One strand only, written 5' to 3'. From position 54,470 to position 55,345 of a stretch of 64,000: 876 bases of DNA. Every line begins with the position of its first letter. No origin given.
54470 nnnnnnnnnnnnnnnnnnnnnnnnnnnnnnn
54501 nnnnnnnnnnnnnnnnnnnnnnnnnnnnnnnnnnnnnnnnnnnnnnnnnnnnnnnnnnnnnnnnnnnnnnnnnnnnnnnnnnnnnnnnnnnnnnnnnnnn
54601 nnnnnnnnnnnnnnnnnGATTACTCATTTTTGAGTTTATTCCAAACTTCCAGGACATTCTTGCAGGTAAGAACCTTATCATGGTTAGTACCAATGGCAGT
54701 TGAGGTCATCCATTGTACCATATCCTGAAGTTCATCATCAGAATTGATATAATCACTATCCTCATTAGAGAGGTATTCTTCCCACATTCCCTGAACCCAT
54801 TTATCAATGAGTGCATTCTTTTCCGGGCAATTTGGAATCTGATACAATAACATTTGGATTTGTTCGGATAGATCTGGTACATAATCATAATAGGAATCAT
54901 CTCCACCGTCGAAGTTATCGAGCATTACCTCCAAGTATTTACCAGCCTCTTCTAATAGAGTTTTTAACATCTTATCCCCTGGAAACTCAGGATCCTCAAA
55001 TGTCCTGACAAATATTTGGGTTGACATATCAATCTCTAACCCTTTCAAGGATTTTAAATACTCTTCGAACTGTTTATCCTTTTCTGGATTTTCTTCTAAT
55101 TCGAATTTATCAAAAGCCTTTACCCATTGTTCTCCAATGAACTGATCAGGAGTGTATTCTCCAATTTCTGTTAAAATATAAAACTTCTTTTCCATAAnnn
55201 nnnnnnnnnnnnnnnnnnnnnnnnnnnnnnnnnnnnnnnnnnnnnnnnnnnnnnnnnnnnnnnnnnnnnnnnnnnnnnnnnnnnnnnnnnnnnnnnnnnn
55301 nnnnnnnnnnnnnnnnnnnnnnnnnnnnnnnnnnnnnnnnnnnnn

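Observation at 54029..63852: About 10-kb array of around 25 small acidic or membrane proteins in promoter-punctuated mini-operons, with a tandem paralog pair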

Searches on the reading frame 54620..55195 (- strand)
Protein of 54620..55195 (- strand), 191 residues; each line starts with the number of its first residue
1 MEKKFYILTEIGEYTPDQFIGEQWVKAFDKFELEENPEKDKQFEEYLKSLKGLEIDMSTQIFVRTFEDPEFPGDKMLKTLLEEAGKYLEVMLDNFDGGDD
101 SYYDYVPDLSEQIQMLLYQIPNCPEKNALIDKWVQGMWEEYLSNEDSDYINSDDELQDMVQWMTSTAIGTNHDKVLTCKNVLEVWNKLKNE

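Call 7: search_protein_families(library=pfam, proteins=[window:54620-55195:-], max_evalue=0.01)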
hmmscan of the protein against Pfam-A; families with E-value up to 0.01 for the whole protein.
window:54620-55195:- (191 aa): 0 families

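Call 51: find_homologous_proteins(query=A4, max_evalue=0.001)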
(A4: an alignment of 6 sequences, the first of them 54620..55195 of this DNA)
Query A4 (6 sequences) (191 aa, profile of the alignment): 173 proteins with E <= 0.001 among 3057 candidates; the best 120 are listed.
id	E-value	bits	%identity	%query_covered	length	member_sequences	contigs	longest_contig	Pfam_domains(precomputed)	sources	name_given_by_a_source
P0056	1.2e-99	350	72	100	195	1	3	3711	-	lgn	-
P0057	1.3e-99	350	72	100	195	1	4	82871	-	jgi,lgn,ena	jgi:hypothetical protein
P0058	1.3e-99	350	72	100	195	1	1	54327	-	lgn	-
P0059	1.4e-99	350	72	100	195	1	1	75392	-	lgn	-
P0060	1.7e-99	350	72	100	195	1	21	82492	-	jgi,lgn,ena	jgi:hypothetical protein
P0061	1.8e-99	350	72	100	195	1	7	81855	-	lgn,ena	-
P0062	2.0e-99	350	72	100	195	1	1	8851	-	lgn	-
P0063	2.5e-99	349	71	100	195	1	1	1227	-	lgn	-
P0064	2.7e-99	349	71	100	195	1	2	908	-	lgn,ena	-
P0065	2.8e-99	349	72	100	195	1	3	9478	-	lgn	-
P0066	2.8e-99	349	72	100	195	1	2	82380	-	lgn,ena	-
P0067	2.9e-99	349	71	100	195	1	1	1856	-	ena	-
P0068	3.9e-99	349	72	100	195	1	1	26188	-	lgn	-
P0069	4.0e-99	348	72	98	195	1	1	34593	-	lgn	-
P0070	4.0e-99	348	72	100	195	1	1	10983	-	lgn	-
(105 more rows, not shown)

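Call 63: search_protein_families(library=phrogs, proteins=[window:54620-55195:-], max_evalue=0.01)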
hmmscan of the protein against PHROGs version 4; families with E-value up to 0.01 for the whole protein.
window:54620-55195:- (191 aa): 0 families

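Call 65: predict_structure(alignment_id=A5)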
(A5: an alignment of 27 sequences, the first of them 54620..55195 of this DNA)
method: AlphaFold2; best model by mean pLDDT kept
length: 191 residues; sequences in the alignment: 27
mean_pLDDT: 56.7   pTM: 0.44
mean pLDDT of the five models: 56.7, 56.2, 51.2, 49.8, 44.8
residues with pLDDT >= 90: 0; 70-90: 22; 50-70: 116; < 50: 53
segments of 3 or more residues with pLDDT < 50: 1-21, 32-34, 53-63, 97-107
pLDDT, mean of each block of 10 residues (from residue 1): 40 43 52 56 63 46 49 59 61 48 46 60 66 73 66 76 58 54 64 57
secondary structure, 60 per line:
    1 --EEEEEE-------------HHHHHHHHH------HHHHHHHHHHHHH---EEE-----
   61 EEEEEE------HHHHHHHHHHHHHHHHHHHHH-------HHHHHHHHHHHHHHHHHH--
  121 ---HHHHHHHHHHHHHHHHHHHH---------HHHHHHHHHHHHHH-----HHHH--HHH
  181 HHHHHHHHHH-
elements in order: E3-8 H22-30 H37-49 E53-55 E61-66 H73-93 H101-118 H124-143 H153-166 H172-175 H178-190

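Call 66: search_solved_structures(query=A5, max_evalue=10, show_alignments=2)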
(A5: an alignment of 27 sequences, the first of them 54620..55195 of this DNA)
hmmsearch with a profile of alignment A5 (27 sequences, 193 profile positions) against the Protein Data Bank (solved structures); distinct sequences matched with E-value up to 10: 7.
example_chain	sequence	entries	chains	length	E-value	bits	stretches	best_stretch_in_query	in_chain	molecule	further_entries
6aqj_A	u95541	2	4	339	0.093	16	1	106-173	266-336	Ketol-acid reductoisomerase (NADP(+))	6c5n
5w3k_A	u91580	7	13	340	0.093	16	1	106-173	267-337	Ketol-acid reductoisomerase (NADP(+))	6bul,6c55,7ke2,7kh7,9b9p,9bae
3oq9_A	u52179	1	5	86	0.16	15.2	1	80-139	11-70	Tumor necrosis factor receptor superfamily member 6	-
4bmo_A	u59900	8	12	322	0.17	15.1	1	19-66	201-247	RIBONUCLEOSIDE-DIPHOSPHATE REDUCTASE SUBUNIT BETA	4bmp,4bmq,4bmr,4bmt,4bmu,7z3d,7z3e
9dt9_A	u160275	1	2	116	0.25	14.5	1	23-76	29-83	231_C2_TrkA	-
6tqx_A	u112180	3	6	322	0.29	14.3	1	19-66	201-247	Ribonucleoside-diphosphate reductase subunit beta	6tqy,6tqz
6qo5_A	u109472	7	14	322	0.3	14.3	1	19-66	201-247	Ribonucleoside-diphosphate reductase subunit beta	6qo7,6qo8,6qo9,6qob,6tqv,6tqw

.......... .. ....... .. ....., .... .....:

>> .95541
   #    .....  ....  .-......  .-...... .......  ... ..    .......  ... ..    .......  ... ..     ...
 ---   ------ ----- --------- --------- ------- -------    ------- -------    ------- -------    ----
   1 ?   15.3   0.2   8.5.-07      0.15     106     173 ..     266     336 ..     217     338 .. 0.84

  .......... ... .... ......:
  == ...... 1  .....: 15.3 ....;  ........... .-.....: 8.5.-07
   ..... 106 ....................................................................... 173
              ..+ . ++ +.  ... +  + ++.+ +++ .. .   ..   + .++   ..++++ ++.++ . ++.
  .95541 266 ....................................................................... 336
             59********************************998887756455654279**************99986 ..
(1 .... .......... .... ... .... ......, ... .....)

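Call 67: search_protein_families(library=pfam, alignment_id=A5, max_evalue=5)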
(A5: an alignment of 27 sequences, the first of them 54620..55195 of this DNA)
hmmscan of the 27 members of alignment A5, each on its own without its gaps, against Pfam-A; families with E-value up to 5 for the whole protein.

A. member 1, window:54620-55195:- (191 aa): 1 family
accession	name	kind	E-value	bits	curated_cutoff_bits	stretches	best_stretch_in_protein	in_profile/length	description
PF20669.3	Exo70_N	-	0.16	12.7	23.9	0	129-182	8-66/83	Exocyst complex component Exo70 N-terminal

B. families by the number of members that match (of 27 scanned): 9 families
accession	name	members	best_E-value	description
PF24715.1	YxiF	6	0.042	YxiF protein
PF13494.11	DUF4119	5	0.087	Domain of unknown function, B. Theta Gene description (DUF4119)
PF22182.2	DUF6945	4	0.031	Domain of unknown function (DUF6945)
PF21657.2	L544_helical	3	0.011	Nucleotidyl transferase L544, helical domain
PF20669.3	Exo70_N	3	0.16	Exocyst complex component Exo70 N-terminal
PF10096.14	DUF2334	2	0.049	Uncharacterized protein conserved in bacteria (DUF2334)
PF09747.14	CCD97-like_C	2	4.1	Coiled-coil domain containing protein 97-like, C-terminal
PF05560.16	Bt_P21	1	0.17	Bacillus thuringiensis P21 molecular chaperone protein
PF21113.2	LarA_C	1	0.21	Lactate racemase C-terminal domain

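Call 104: fold_search(model_id=the predicted structure, library=pdb)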
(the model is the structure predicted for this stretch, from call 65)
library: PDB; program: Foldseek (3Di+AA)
matches with E <= 10: 124; with E <= 0.001: 0
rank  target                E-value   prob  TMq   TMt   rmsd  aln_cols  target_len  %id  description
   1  1is1                  5.6e-01  0.16  0.21  0.21  14.5       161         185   15  Crystal structure of ribosome recycling factor from Vibrio parahaemolyticus (released 2003-06-17)
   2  5wob_G                6.2e-01  0.06  0.16  0.05  16.5       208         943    9  Crystal Structure Analysis of Fab1-Bound Human Insulin Degrading Enzyme (IDE) in Complex with Insulin (released 2018-04-18)
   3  4e2l_A                7.0e-01  0.06  0.16  0.13  25.6       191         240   10  Crystal Structure of the periplasmic domain of mutant FepE LPS O-antigen chain length regulator protein (released 2012-03-28)
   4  9s9i_B                7.4e-01  0.10  0.17  0.17  17.6       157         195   15  S. islandicus CdvA (non-polymerising mutant) (released 2026-01-28)
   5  4zm5_A                7.4e-01  0.07  0.19  0.17  23.9       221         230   12  Shigella flexneri lipopolysaccharide O-antigen chain-length regulator WzzBSF - A107P mutant (released 2016-03-23)
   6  4e2l_C                7.4e-01  0.05  0.16  0.13  26.2       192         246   11  Crystal Structure of the periplasmic domain of mutant FepE LPS O-antigen chain length regulator protein (released 2012-03-28)
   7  6eri_Az               8.3e-01  0.11  0.18  0.18  16.3       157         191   14  Structure of the chloroplast ribosome with chl-RRF and hibernation-promoting factor (released 2018-04-18)
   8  6rbg_A                8.3e-01  0.03  0.14  0.11  24.0       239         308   12  full-length bacterial polysaccharide co-polymerase (released 2020-11-18)
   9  8c0e_B                9.3e-01  0.07  0.17  0.13  24.8       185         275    9  The lipid linked oligosaccharide polymerase Wzy and its regulating co-polymerase Wzz form a complex in vivo and in vit (released 2023-04-19)
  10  9r62_K                9.8e-01  0.04  0.13  0.05  23.3       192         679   12  CPS co-polymerase Wzc_C1 (released 2026-03-04)
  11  8c0e_A                1.2e+00  0.03  0.14  0.10  26.1       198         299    7  The lipid linked oligosaccharide polymerase Wzy and its regulating co-polymerase Wzz form a complex in vivo and in vit (released 2023-04-19)
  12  3b8n_A                1.3e+00  0.06  0.20  0.17  25.1       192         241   11  Structure of FepE- Bacterial Polysaccharide Co-polymerase (released 2008-01-22)
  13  2cwe                  1.5e+00  0.06  0.15  0.15  13.9       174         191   11  Crystal structure of hypothetical transcriptional regulator protein, PH1932 from Pyrococcus horikoshii OT3 (released 2005-12-20)
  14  3hdi_A                1.5e+00  0.06  0.16  0.09  15.3       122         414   16  Crystal structure of Bacillus halodurans metallo peptidase (released 2009-12-08)
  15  3k9f_A                1.6e+00  0.04  0.18  0.09  29.2       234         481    7  Detailed structural insight into the quinolone-DNA cleavage complex of type IIA topoisomerases (released 2009-10-27)
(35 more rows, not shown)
